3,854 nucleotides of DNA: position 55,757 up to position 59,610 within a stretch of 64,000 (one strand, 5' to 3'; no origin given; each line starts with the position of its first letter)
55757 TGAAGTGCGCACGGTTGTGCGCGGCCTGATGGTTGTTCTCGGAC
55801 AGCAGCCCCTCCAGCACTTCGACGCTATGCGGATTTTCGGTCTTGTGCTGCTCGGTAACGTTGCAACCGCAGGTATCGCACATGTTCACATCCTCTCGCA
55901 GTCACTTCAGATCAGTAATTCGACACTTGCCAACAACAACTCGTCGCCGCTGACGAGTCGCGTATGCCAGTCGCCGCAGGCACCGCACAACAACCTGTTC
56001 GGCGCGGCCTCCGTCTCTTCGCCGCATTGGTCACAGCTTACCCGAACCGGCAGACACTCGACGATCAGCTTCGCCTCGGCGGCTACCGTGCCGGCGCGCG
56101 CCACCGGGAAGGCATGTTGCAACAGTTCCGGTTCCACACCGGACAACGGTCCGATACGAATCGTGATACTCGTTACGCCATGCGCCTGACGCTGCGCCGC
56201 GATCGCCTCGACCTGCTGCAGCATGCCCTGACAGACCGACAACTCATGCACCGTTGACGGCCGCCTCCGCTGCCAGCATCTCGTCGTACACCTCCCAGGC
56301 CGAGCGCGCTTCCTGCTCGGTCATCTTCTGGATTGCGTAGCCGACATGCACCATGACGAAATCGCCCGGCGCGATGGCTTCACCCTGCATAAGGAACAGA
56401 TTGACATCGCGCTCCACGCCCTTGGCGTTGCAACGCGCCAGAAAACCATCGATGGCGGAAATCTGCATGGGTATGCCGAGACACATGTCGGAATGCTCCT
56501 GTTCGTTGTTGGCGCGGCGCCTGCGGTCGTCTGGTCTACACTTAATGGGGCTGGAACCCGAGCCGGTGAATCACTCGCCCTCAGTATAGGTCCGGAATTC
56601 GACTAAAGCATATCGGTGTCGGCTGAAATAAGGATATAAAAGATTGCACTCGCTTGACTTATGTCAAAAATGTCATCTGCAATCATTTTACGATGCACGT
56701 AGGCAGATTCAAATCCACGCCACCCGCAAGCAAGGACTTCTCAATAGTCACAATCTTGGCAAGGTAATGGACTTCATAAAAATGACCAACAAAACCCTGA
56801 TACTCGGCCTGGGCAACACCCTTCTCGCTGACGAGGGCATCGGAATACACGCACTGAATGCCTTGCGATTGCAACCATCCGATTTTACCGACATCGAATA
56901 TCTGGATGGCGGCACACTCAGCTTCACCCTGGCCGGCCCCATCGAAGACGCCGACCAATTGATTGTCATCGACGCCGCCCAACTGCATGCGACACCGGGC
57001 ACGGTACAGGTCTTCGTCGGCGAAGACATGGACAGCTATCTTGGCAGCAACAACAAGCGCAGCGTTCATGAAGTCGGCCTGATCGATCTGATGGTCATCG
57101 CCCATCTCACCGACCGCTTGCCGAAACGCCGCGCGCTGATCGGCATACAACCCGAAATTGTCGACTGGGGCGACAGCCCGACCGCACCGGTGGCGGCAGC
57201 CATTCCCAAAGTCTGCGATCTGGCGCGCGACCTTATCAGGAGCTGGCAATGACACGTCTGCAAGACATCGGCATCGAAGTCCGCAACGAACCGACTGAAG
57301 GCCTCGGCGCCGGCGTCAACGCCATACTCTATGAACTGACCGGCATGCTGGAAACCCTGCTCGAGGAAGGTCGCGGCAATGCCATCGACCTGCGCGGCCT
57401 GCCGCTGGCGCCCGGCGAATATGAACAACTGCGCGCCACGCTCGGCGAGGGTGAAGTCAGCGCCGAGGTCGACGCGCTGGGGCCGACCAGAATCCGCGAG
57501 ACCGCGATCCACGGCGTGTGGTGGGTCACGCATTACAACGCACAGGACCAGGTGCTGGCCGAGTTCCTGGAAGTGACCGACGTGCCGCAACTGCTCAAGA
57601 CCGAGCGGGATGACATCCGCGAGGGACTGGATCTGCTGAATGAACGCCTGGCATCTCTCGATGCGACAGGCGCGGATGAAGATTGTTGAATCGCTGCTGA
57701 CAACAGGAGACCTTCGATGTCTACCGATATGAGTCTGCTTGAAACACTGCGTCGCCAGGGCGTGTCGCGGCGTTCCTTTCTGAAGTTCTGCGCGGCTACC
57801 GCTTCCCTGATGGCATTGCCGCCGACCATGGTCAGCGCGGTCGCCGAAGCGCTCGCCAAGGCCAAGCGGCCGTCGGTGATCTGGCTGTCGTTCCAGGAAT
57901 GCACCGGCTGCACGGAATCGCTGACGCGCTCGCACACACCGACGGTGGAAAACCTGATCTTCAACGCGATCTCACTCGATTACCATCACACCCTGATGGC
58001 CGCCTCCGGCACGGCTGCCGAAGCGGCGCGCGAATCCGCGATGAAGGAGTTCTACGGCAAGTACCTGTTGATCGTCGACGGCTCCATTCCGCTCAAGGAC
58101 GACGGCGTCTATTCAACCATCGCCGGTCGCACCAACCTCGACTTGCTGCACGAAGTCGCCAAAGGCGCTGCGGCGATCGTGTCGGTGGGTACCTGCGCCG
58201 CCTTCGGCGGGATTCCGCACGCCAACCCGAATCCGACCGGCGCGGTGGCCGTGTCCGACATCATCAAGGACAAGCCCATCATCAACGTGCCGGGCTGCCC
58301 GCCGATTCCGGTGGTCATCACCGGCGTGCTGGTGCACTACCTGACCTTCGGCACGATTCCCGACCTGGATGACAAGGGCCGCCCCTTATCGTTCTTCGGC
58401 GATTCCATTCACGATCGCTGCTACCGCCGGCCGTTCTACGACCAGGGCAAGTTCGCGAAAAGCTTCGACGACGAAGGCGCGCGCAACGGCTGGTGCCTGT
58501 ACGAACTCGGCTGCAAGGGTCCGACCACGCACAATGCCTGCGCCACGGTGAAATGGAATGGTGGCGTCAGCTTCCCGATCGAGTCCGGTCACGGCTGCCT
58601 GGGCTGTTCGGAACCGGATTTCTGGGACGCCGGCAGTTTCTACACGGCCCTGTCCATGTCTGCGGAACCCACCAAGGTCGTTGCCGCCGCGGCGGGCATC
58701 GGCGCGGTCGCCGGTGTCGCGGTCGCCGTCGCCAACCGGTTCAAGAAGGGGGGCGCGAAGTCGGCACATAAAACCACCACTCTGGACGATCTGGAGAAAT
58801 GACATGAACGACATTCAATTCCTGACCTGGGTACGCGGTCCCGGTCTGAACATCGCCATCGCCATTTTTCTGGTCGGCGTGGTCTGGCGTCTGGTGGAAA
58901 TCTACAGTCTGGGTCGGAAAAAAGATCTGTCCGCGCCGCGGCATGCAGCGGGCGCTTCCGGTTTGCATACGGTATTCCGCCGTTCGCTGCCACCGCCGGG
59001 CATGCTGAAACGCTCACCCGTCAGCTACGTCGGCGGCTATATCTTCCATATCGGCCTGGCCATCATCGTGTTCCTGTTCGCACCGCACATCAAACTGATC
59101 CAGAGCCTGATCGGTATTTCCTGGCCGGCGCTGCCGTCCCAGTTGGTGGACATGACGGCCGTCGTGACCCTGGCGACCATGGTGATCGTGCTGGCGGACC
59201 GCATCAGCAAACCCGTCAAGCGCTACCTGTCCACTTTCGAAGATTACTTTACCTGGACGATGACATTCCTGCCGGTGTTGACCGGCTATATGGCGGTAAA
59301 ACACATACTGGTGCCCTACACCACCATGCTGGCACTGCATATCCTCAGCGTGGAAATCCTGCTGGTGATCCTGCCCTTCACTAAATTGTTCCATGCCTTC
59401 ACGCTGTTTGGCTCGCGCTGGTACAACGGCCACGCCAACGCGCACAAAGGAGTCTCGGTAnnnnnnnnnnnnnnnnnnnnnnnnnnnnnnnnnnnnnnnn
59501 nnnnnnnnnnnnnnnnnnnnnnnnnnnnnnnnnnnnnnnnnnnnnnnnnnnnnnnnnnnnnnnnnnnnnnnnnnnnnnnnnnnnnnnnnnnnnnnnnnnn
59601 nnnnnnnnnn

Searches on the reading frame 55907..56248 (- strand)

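Call 78: search_protein_families(library=pfam, proteins=[window:55907-56248:-], max_evalue=0.0001)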
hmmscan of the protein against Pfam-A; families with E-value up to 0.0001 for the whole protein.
window:55907-56248:- (113 aa): 1 family
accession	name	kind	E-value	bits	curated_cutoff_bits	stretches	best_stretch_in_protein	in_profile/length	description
PF01155.25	HypA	-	3e-29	101.8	28.9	1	1-110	2-111/112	Hydrogenase/urease nickel incorporation, metallochaperone, hypA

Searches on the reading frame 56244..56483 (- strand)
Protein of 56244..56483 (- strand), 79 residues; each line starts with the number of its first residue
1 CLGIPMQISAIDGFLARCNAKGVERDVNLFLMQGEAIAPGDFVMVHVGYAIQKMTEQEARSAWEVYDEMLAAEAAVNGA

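Call 78: search_protein_families(library=pfam, proteins=[window:56244-56483:-], max_evalue=0.0001)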
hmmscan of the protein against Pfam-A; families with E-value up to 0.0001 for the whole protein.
window:56244-56483:- (79 aa): 1 family
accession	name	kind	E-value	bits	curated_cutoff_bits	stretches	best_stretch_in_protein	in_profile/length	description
PF01455.23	HupF_HypC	-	1.8e-22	79.7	28.5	1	1-65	2-64/65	HupF/HypC family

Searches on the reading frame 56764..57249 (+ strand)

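Call 3: search_protein_families(library=pfam, proteins=[window:56764-57249:+], max_evalue=0.1)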
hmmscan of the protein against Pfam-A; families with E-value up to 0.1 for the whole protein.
window:56764-57249:+ (162 aa): 2 families
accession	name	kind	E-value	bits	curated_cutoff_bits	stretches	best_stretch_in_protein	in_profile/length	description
PF01750.23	HycI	-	1.4e-18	67.4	23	1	39-153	12-126/130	Hydrogenase maturation protease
PF21175.2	RecR_C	-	0.027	14.3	22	1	43-57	7-21/24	RecR, C-terminal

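Call 4: search_protein_families(library=ncbifam, proteins=[window:56764-57249:+], max_evalue=0.1)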
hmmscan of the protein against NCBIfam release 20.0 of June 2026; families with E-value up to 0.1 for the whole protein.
window:56764-57249:+ (162 aa): 7 families
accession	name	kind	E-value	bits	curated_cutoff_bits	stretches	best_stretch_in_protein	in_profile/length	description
TIGR00072.1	hydrog_prot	superfamily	3.6e-36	124.3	47.45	1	12-157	1-144/145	hydrogenase maturation protease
TIGR00140.1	hupD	subfamily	2e-32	112.3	151.8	1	12-161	2-150/151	HyaD/HybD family hydrogenase maturation endopeptidase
NF007777.0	PRK10466.1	equivalog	1.4e-25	89.9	190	1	10-155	2-146/164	HyaD/HybD family hydrogenase maturation endopeptidase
NF045519.1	NiFeSe_H2_mat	exception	7.1e-23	81.1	190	1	10-160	2-149/152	NiFeSe hydrogenase maturation protease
NF007616.0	PRK10264.1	equivalog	8.9e-22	77.7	261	1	10-138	5-133/195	hydrogenase 1 maturation protease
TIGR00142.1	hycI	equivalog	9.9e-12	44.8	119.1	1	12-153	2-137/146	hydrogenase maturation peptidase HycI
TIGR00130.1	frhD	equivalog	2.2e-11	44.1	134.95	1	9-158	3-151/153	coenzyme F420-reducing hydrogenase, FrhD protein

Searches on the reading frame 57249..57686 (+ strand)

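Call 3: search_protein_families(library=pfam, proteins=[window:57249-57686:+], max_evalue=0.1)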
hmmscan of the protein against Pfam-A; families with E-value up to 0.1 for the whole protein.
window:57249-57686:+ (146 aa): 1 family
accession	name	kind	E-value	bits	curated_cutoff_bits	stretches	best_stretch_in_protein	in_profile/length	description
PF04809.18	HupH_C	-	4e-30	104.5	23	1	24-135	5-116/118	HupH hydrogenase expression protein, C-terminal conserved region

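Call 4: search_protein_families(library=ncbifam, proteins=[window:57249-57686:+], max_evalue=0.1)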
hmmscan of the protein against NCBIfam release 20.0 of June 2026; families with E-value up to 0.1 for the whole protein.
window:57249-57686:+ (146 aa): 0 families

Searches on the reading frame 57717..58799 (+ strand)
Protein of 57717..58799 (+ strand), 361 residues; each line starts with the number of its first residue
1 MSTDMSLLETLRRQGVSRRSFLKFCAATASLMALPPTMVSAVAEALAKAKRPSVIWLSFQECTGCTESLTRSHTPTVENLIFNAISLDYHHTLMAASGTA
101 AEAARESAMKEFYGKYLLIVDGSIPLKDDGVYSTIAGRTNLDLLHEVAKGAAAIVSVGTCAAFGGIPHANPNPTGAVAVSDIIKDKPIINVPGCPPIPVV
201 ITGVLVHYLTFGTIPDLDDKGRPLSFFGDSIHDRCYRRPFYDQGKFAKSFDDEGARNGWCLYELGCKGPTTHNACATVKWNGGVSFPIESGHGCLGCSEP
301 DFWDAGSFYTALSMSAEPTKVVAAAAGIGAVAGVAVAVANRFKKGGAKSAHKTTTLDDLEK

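Call 3: search_protein_families(library=pfam, proteins=[window:57717-58799:+], max_evalue=0.1)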
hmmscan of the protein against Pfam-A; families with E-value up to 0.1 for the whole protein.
window:57717-58799:+ (361 aa): 3 families
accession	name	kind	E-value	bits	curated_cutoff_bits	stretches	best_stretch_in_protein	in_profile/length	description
PF14720.11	NiFe_hyd_SSU_C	-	7.9e-32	109.9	27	1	227-308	1-78/80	NiFe/NiFeSe hydrogenase small subunit C-terminal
PF01058.29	Oxidored_q6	-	5.4e-31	107.4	27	1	62-207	1-127/128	NADH ubiquinone oxidoreductase, 20 Kd subunit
PF10518.14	TAT_signal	-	0.012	16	22.7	1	16-35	2-21/21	TAT (twin-arginine translocation) pathway signal sequence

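Call 4: search_protein_families(library=ncbifam, proteins=[window:57717-58799:+], max_evalue=0.1)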
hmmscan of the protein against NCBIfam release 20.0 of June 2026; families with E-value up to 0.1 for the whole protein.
window:57717-58799:+ (361 aa): 11 families
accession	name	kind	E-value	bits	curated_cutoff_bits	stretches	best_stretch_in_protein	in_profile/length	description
TIGR00391.1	hydA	subfamily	1.3e-134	448.9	179.5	1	4-337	3-343/365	hydrogenase small subunit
NF007779.0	PRK10468.1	equivalog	7.4e-108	360.8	659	1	11-300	8-298/372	hydrogenase 2 small subunit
NF045520.1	H2_NiFeSe_small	exception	1.5e-76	257.8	470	1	16-309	2-312/314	NiFeSe hydrogenase small subunit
TIGR03294.1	FrhG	equivalog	6.4e-09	35.9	245.5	1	54-209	4-141/228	coenzyme F420 hydrogenase subunit gamma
NF045875.1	F420_non_VhuG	exception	1.4e-06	27.8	450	2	140-168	67-95/286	F420-non-reducing hydrogenase subunit VhuG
TIGR01409.1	TAT_signal_seq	domain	0.00015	21.9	16.7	1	16-41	1-25/29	twin-arginine translocation signal domain-containing protein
NF011389.0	PRK14814.1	equivalog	0.0031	17.3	285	1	152-207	102-152/186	NADH dehydrogenase subunit B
TIGR01957.1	nuoB_fam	subfamily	0.026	14.4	142.7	1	153-205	87-135/145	NADH-quinone oxidoreductase subunit B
NF040831.1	sulfhyd_ShyD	equivalog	0.049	13.2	460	0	131-166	54-89/240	NAD(P)-dependent hydrogenase/sulfhydrogenase 2 subunit delta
NF011395.0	PRK14820.1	equivalog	0.087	12.6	263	0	153-203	103-149/180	NADH-quinone oxidoreductase subunit B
NF011393.0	PRK14818.1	equivalog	0.094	12.3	255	0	143-206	90-149/173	NADH dehydrogenase subunit B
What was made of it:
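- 57717..58802 (+): hynS, Tat-exported hydrogenase small subunit. Calls 3, 4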

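Call 61: search_dna_similar(query=window:57717-58799:+, collection=plasmids, mode=protein, max_evalue=1e-20, max_rows=40)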
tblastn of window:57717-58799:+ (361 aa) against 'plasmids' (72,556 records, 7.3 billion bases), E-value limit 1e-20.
Records with a match: 130; places in all: 151; records where one place covers at least 80% of the query: 101.
Best place of each record, by identity: 60-80% 9; <60% 121.
By first word of the organism name: Rhizobium 25; Escherichia 13; Azospirillum 12; Bradyrhizobium 10; Alteromonas 7; Sinorhizobium 7; Mesorhizobium 6; Cupriavidus 5; Paraburkholderia 4; Clostridium 3; and 29 more.
By predicted mobility (MOB-suite, as given by PLSDB): non-mobilizable 69; conjugative 42; mobilizable 19.
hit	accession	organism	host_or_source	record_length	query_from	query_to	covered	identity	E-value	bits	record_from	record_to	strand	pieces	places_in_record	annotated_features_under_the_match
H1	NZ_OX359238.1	Alteromonas macleodii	-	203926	6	312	85%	69.7%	3e-141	449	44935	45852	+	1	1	hydrogenase small subunit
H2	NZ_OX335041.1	Alteromonas macleodii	-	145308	6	312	85%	69.7%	5e-141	449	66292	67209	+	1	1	hydrogenase small subunit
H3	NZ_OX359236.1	Alteromonas macleodii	-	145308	6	312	85%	69.7%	5e-141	449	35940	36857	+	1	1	hydrogenase small subunit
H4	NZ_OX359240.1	Alteromonas macleodii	-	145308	6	312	85%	69.7%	5e-141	449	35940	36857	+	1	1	hydrogenase small subunit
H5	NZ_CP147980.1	Alteromonas macleodii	-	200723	6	312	85%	69.7%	5e-141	449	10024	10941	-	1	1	hydrogenase small subunit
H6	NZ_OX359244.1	Alteromonas macleodii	-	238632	6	312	85%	69.7%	5e-141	449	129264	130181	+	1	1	hydrogenase small subunit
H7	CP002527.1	Glaciecola sp. 4H-3-7+YE-5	-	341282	6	312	85%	69.7%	5e-140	446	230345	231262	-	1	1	hydrogenase (NiFe) small subunit HydA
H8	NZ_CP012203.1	Alteromonas macleodii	-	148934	6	312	85%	69.4%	6e-141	448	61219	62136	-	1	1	hydrogenase small subunit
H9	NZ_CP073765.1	Methylovirgula sp. HY1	soil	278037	6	315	86%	66.5%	1e-120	390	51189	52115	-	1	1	hydrogenase small subunit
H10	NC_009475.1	Bradyrhizobium sp. BTAi1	-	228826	6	312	85%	58.2%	3e-114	372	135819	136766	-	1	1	hydrogenase small subunit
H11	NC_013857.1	Azospirillum sp. B510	-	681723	1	313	87%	53.0%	1e-108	355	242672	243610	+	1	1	hydrogenase small subunit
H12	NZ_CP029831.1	Azospirillum ramasamyi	single cell,Cow dung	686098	1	313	87%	52.7%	9e-107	350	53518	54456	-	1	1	hydrogenase small subunit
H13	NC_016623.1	Azospirillum lipoferum 4B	-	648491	1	313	87%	52.7%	1e-106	350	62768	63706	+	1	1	hydrogenase small subunit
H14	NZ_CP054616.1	Azospirillum oryzae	cell culture,soil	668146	1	313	87%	52.7%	1e-106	350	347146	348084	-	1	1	hydrogenase small subunit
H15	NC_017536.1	Afipia carboxidovorans OM4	-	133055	1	313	87%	52.7%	6e-105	345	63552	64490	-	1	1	hydrogenase small subunit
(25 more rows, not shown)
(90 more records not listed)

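Call 62: get_annotated_region(hit=H8, flank=7000)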
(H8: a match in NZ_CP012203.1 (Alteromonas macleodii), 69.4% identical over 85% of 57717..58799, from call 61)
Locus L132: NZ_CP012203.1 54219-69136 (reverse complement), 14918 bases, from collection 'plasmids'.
description: Alteromonas macleodii strain HOT1A3 plasmid pAM1A3, complete sequence
organism: Alteromonas macleodii (NCBI taxid 28108)
taxonomy: Bacteria; Pseudomonadota; Gammaproteobacteria; Alteromonadales; Alteromonadaceae; Alteromonas; Alteromonas macleodii
host: -; source: -; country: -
typing (MOB-suite, as given by PLSDB): non-mobilizable; replicon rep_cluster_681
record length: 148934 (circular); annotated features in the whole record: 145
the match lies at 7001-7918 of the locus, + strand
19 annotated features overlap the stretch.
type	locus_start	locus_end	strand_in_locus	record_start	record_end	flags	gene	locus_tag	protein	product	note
CDS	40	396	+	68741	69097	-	-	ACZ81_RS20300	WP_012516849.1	hypothetical protein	-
CDS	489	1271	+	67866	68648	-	-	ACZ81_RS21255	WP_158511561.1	hypothetical protein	-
CDS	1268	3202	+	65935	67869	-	-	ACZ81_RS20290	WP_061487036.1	2Fe-2S iron-sulfur cluster-binding protein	-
CDS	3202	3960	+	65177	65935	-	-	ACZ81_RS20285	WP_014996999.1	hypothetical protein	-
CDS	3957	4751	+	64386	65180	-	-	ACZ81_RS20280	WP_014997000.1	cytochrome c3 family protein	-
CDS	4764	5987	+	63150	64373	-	-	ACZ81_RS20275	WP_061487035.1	hypothetical protein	-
CDS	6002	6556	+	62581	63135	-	-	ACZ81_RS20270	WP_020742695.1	HyaD/HybD family hydrogenase maturation endopeptidase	-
CDS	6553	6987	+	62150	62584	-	-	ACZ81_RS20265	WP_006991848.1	hydrogenase expression/formation C-terminal domain-containing protein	-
CDS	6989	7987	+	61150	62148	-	-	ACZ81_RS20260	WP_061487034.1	hydrogenase small subunit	-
CDS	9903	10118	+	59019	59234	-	-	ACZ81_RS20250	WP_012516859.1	hypothetical protein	-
CDS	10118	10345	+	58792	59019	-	-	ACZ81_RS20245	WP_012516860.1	HypC/HybG/HupF family hydrogenase formation chaperone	-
CDS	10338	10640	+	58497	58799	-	-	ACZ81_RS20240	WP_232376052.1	hydrogenase maturation nickel metallochaperone HypA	-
CDS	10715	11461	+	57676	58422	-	hypB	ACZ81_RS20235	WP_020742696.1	hydrogenase nickel incorporation protein HypB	GO:0036211 - protein modification process [Evidence IEA]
CDS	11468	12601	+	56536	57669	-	hypD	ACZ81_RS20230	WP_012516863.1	hydrogenase formation protein HypD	GO:0036211 - protein modification process [Evidence IEA]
CDS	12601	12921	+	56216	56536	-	-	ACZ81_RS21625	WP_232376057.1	acylphosphatase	-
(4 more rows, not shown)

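Call 64: search_protein_families(library=pfam, proteins=[L132:4764-5984:+, L132:3202-3957:+, L132:9903-10115:+], max_evalue=0.01)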
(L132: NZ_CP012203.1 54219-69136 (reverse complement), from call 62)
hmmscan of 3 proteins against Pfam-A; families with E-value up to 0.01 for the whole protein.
L132:4764-5984:+ (407 aa): 0 families

L132:3202-3957:+ (252 aa): 1 family
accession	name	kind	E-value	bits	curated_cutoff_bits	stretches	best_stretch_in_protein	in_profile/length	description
PF03899.21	ATP-synt_I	-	0.0021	18.9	25.1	1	8-98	3-91/99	ATP synthase I chain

L132:9903-10115:+ (71 aa): 1 family
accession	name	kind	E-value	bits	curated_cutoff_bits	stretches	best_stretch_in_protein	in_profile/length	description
PF01737.22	Ycf9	-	0.002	18.4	22.3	1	14-55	9-53/58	YCF9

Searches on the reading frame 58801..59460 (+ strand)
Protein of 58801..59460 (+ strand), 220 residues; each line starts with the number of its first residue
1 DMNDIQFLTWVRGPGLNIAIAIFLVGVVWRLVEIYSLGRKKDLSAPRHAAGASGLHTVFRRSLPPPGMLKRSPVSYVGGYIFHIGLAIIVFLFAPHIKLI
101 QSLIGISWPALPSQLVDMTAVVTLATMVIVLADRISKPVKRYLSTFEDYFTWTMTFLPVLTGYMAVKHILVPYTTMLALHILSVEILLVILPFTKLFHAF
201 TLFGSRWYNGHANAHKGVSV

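Call 3: search_protein_families(library=pfam, proteins=[window:58801-59460:+], max_evalue=0.1)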
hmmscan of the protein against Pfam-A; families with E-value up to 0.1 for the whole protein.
window:58801-59460:+ (220 aa): 1 family
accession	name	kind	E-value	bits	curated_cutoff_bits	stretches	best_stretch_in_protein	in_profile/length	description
PF02665.19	Nitrate_red_gam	-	0.012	15.7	22.9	1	117-201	123-201/217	Nitrate reductase gamma subunit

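Call 4: search_protein_families(library=ncbifam, proteins=[window:58801-59460:+], max_evalue=0.1)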
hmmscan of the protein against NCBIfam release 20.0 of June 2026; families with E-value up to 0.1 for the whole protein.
window:58801-59460:+ (220 aa): 4 families
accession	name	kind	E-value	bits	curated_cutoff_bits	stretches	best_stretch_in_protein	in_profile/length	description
NF045723.1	memb_anch_TmcC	equivalog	5.9e-42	143.6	240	1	6-210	2-206/218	TmcC family electron transfer complex membrane anchor subunit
NF045716.1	sulf_resp_HmcE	equivalog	1.9e-30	106.2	275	1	10-210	4-208/226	sulfate respiration complex protein HmcE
NF038037.1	cytob_DsrM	equivalog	0.0048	16.1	300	1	79-164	120-211/320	sulfate reduction electron transfer complex DsrMKJOP subunit DsrM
NF038018.1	qmoC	equivalog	0.035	13.6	300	1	114-198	262-350/360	quinone-interacting membrane-bound oxidoreductase complex subunit QmoC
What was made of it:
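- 58801..59463 (+): isp1 (TmcC/HmcE-like membrane cytochrome b). The start is approximate. Call 4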
